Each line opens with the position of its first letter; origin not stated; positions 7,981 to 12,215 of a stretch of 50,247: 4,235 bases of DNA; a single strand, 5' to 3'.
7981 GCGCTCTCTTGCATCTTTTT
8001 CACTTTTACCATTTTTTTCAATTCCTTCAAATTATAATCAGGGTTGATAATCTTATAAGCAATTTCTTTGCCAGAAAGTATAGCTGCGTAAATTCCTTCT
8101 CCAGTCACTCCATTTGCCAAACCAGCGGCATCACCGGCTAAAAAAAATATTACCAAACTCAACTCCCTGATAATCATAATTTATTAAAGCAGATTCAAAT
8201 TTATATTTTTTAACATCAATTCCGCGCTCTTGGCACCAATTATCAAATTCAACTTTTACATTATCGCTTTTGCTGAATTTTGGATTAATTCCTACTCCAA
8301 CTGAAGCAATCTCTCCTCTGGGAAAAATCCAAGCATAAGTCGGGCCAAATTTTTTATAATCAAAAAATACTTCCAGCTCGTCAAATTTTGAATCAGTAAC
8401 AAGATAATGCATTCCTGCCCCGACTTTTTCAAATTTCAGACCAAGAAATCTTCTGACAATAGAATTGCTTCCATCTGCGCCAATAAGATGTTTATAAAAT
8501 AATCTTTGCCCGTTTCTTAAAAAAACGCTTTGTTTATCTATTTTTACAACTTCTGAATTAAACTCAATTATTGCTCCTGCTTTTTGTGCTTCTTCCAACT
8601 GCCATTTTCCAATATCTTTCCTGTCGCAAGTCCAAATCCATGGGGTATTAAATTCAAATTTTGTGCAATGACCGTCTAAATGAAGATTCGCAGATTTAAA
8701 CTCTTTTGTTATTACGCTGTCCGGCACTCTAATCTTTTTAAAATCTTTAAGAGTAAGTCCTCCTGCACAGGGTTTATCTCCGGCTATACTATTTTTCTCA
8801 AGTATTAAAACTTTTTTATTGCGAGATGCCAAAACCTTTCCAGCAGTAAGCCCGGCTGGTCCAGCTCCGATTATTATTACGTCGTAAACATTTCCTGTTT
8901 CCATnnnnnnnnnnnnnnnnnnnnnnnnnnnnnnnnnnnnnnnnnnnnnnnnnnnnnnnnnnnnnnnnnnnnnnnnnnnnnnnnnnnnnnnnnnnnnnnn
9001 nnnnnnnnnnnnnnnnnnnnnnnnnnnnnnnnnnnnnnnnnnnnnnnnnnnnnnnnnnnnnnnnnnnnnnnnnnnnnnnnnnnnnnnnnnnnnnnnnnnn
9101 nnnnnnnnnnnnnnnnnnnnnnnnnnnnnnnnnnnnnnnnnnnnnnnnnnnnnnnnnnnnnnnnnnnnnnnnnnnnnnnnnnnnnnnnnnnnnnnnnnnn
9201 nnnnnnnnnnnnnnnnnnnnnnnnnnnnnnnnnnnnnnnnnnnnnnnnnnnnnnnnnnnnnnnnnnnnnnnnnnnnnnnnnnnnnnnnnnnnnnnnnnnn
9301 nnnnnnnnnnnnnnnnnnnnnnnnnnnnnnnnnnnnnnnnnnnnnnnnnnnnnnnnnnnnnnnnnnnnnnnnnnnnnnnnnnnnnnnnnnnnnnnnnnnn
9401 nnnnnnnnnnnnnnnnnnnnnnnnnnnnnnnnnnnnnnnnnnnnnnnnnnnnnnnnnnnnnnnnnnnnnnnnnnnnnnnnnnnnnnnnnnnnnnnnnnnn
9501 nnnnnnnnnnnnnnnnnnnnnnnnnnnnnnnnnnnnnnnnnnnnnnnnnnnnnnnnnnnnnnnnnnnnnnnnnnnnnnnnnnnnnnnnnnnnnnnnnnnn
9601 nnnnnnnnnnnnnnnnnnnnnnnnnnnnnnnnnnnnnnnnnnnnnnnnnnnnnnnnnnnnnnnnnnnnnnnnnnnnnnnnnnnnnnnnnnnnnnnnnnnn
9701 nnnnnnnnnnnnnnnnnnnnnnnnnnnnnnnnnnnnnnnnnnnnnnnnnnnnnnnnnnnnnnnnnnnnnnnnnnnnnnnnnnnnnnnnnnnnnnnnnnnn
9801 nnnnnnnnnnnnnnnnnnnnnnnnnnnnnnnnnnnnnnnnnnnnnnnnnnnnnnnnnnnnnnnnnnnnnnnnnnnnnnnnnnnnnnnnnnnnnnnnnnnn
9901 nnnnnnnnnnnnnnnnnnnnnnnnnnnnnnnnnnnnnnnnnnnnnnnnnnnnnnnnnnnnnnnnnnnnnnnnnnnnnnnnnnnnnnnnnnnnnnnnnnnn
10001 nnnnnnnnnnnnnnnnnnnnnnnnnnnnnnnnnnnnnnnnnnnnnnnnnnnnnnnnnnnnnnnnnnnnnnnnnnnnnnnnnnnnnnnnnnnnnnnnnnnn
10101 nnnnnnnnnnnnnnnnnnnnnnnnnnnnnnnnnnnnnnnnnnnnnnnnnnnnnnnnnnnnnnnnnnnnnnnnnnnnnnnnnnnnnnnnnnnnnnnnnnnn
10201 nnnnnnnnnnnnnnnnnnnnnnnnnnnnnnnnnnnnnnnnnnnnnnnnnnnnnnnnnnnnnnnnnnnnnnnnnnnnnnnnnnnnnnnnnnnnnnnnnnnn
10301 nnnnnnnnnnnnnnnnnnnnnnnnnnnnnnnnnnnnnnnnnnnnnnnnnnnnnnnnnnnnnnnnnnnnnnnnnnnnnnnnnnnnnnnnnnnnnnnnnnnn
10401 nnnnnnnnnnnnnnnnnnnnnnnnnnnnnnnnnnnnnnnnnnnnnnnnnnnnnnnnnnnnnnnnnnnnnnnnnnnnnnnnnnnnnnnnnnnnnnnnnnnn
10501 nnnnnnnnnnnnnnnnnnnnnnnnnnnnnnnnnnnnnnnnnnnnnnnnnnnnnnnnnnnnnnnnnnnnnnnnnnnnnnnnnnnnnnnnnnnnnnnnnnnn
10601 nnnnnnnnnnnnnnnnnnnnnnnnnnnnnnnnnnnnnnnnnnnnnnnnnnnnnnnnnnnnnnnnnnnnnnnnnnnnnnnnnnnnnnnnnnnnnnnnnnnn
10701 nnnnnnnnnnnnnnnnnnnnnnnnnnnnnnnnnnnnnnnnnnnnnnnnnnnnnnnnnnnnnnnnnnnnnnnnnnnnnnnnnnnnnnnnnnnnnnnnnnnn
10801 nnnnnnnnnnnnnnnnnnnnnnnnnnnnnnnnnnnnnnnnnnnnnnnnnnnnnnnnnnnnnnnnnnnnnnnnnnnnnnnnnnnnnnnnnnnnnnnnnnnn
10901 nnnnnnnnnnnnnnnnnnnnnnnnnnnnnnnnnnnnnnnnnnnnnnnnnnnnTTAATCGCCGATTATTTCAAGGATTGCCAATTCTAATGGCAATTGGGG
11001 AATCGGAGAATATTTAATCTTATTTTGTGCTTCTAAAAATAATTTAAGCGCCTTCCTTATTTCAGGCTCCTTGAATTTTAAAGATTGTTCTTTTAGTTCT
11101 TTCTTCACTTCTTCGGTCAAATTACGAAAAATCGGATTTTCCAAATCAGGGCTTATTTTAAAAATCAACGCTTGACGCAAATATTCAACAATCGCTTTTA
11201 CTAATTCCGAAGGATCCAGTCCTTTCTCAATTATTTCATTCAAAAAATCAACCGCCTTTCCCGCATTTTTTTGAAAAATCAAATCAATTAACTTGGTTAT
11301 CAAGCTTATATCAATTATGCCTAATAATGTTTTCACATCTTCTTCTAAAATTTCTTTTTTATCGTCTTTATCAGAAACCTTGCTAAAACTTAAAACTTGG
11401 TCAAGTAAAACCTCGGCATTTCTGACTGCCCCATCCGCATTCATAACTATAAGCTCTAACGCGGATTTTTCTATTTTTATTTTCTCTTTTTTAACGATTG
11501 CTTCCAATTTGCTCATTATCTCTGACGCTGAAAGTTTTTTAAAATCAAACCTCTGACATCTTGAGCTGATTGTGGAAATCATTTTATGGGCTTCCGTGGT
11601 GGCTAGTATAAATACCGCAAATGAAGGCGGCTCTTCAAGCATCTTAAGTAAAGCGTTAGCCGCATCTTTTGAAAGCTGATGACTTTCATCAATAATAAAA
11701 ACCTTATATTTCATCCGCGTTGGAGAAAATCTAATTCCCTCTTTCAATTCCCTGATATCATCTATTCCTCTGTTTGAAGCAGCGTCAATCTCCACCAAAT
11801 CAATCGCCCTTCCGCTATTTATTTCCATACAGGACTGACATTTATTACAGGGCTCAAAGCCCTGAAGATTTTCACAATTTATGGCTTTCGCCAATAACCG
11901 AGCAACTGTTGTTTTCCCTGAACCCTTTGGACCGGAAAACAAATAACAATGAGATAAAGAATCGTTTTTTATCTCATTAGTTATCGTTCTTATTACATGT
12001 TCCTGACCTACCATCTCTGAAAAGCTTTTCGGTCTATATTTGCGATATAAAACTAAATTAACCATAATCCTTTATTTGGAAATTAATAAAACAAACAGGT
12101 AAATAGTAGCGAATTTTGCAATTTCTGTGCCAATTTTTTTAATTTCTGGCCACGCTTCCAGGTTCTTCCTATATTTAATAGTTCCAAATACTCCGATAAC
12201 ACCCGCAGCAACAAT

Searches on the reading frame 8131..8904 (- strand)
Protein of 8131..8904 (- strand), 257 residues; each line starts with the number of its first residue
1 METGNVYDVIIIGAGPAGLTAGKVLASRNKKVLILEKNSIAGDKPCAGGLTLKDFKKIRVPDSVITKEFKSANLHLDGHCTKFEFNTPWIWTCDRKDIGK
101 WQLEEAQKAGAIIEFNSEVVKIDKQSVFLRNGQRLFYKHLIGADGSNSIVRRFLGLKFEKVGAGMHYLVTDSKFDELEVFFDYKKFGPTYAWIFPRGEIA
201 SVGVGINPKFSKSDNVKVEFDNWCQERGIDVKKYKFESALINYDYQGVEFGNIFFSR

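Call 69: search_protein_families(library=pfam, proteins=[window:8131-8904:-], max_evalue=0.001)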
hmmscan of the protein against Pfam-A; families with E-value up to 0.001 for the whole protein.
window:8131-8904:- (257 aa): 10 families
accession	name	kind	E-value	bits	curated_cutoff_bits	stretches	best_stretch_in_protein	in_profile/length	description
PF01494.25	FAD_binding_3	-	6.6e-15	55.6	22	1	7-178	2-191/349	FAD binding domain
PF07992.20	Pyr_redox_2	-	1.2e-09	38.5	26.1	1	7-156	1-119/291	Pyridine nucleotide-disulphide oxidoreductase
PF01266.30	DAO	-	1.6e-08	34.9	27.9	1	8-42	1-37/353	FAD dependent oxidoreductase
PF03486.20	HI0933_like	-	1.6e-08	34.7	50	1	8-50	2-44/244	HI0933-like protein Rossmann domain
PF01946.23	Thi4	-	6.8e-08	32.5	26.2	1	7-52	18-64/235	Thi4 family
PF13450.12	NAD_binding_8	-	6e-07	30.1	21.9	1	11-42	1-32/68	NAD(P)-binding Rossmann-like domain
PF22578.2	GGR_cat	-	3.8e-06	27.1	27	1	166-232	7-76/88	Geranylgeranyl reductase catalytic domain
PF00890.30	FAD_binding_2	-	6.9e-06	25.9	20.4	1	8-39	1-32/414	FAD binding domain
PF13738.12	Pyr_redox_3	-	1.2e-05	25.1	30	1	10-40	1-32/305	Pyridine nucleotide-disulphide oxidoreductase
PF12831.13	FAD_oxidored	-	4.6e-05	23.3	27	1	8-50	1-43/416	FAD dependent oxidoreductase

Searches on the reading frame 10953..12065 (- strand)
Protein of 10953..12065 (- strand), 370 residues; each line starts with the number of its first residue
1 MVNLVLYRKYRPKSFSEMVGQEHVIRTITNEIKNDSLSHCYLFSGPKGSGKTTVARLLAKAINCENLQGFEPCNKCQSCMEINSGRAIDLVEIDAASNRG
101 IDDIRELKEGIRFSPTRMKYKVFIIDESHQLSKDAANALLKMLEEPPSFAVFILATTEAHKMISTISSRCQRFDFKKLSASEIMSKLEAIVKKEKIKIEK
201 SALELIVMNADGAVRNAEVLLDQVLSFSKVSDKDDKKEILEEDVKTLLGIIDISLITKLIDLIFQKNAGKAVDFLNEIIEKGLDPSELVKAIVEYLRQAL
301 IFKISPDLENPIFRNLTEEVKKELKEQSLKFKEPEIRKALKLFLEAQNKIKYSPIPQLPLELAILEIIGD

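Call 69: search_protein_families(library=pfam, proteins=[window:10953-12065:-], max_evalue=0.001)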
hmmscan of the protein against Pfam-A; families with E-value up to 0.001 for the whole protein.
window:10953-12065:- (370 aa): 14 families
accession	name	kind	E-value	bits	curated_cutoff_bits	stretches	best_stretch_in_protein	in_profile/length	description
PF13177.12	DNA_pol3_delta2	-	3.1e-48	164.2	27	1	20-178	1-160/161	DNA polymerase III, delta subunit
PF12169.13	DNA_pol3_gamma3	-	3.5e-16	59.7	24.4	1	241-368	3-128/143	DNA polymerase III subunits gamma and tau domain III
PF00004.35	AAA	-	3e-12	47.6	21.2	1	42-174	2-124/131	ATPase family associated with various cellular activities (AAA)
PF22608.2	DNAX_ATPase_lid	-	2e-09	37.5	27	1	183-229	2-48/49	DNA polymerase III clamp loader subunit, ATPase lid domain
PF13401.12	AAA_22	-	2.4e-07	31.5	27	1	40-162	7-129/130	AAA domain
PF05496.18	RuvB_N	-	4.5e-07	30.2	27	1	11-65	2-60/159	Holliday junction DNA helicase RuvB P-loop domain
PF04851.21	ResIII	-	7.6e-06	26.4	22.5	0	115-145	121-152/164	Type III restriction enzyme, res subunit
PF13191.12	AAA_16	-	1.4e-05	26.1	32.6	1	18-79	2-63/167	AAA ATPase domain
PF07728.20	AAA_5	-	2e-05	25.1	22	1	42-145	3-92/139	AAA domain (dynein-related subfamily)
PF03215.21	Rad17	-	5.7e-05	23.6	23.8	1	7-74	10-81/186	Rad17 P-loop domain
PF13604.12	AAA_30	-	0.00021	21.5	27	1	39-145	19-114/191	AAA domain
PF07724.20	AAA_2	-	0.00023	21.7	27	0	42-145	7-101/166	AAA domain (Cdc48 subfamily)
PF13173.12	AAA_14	-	0.00047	20.6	27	0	41-174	5-119/129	AAA domain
PF14532.12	Sigma54_activ_2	-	0.00057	20.6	25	0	19-181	1-131/138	Sigma-54 interaction domain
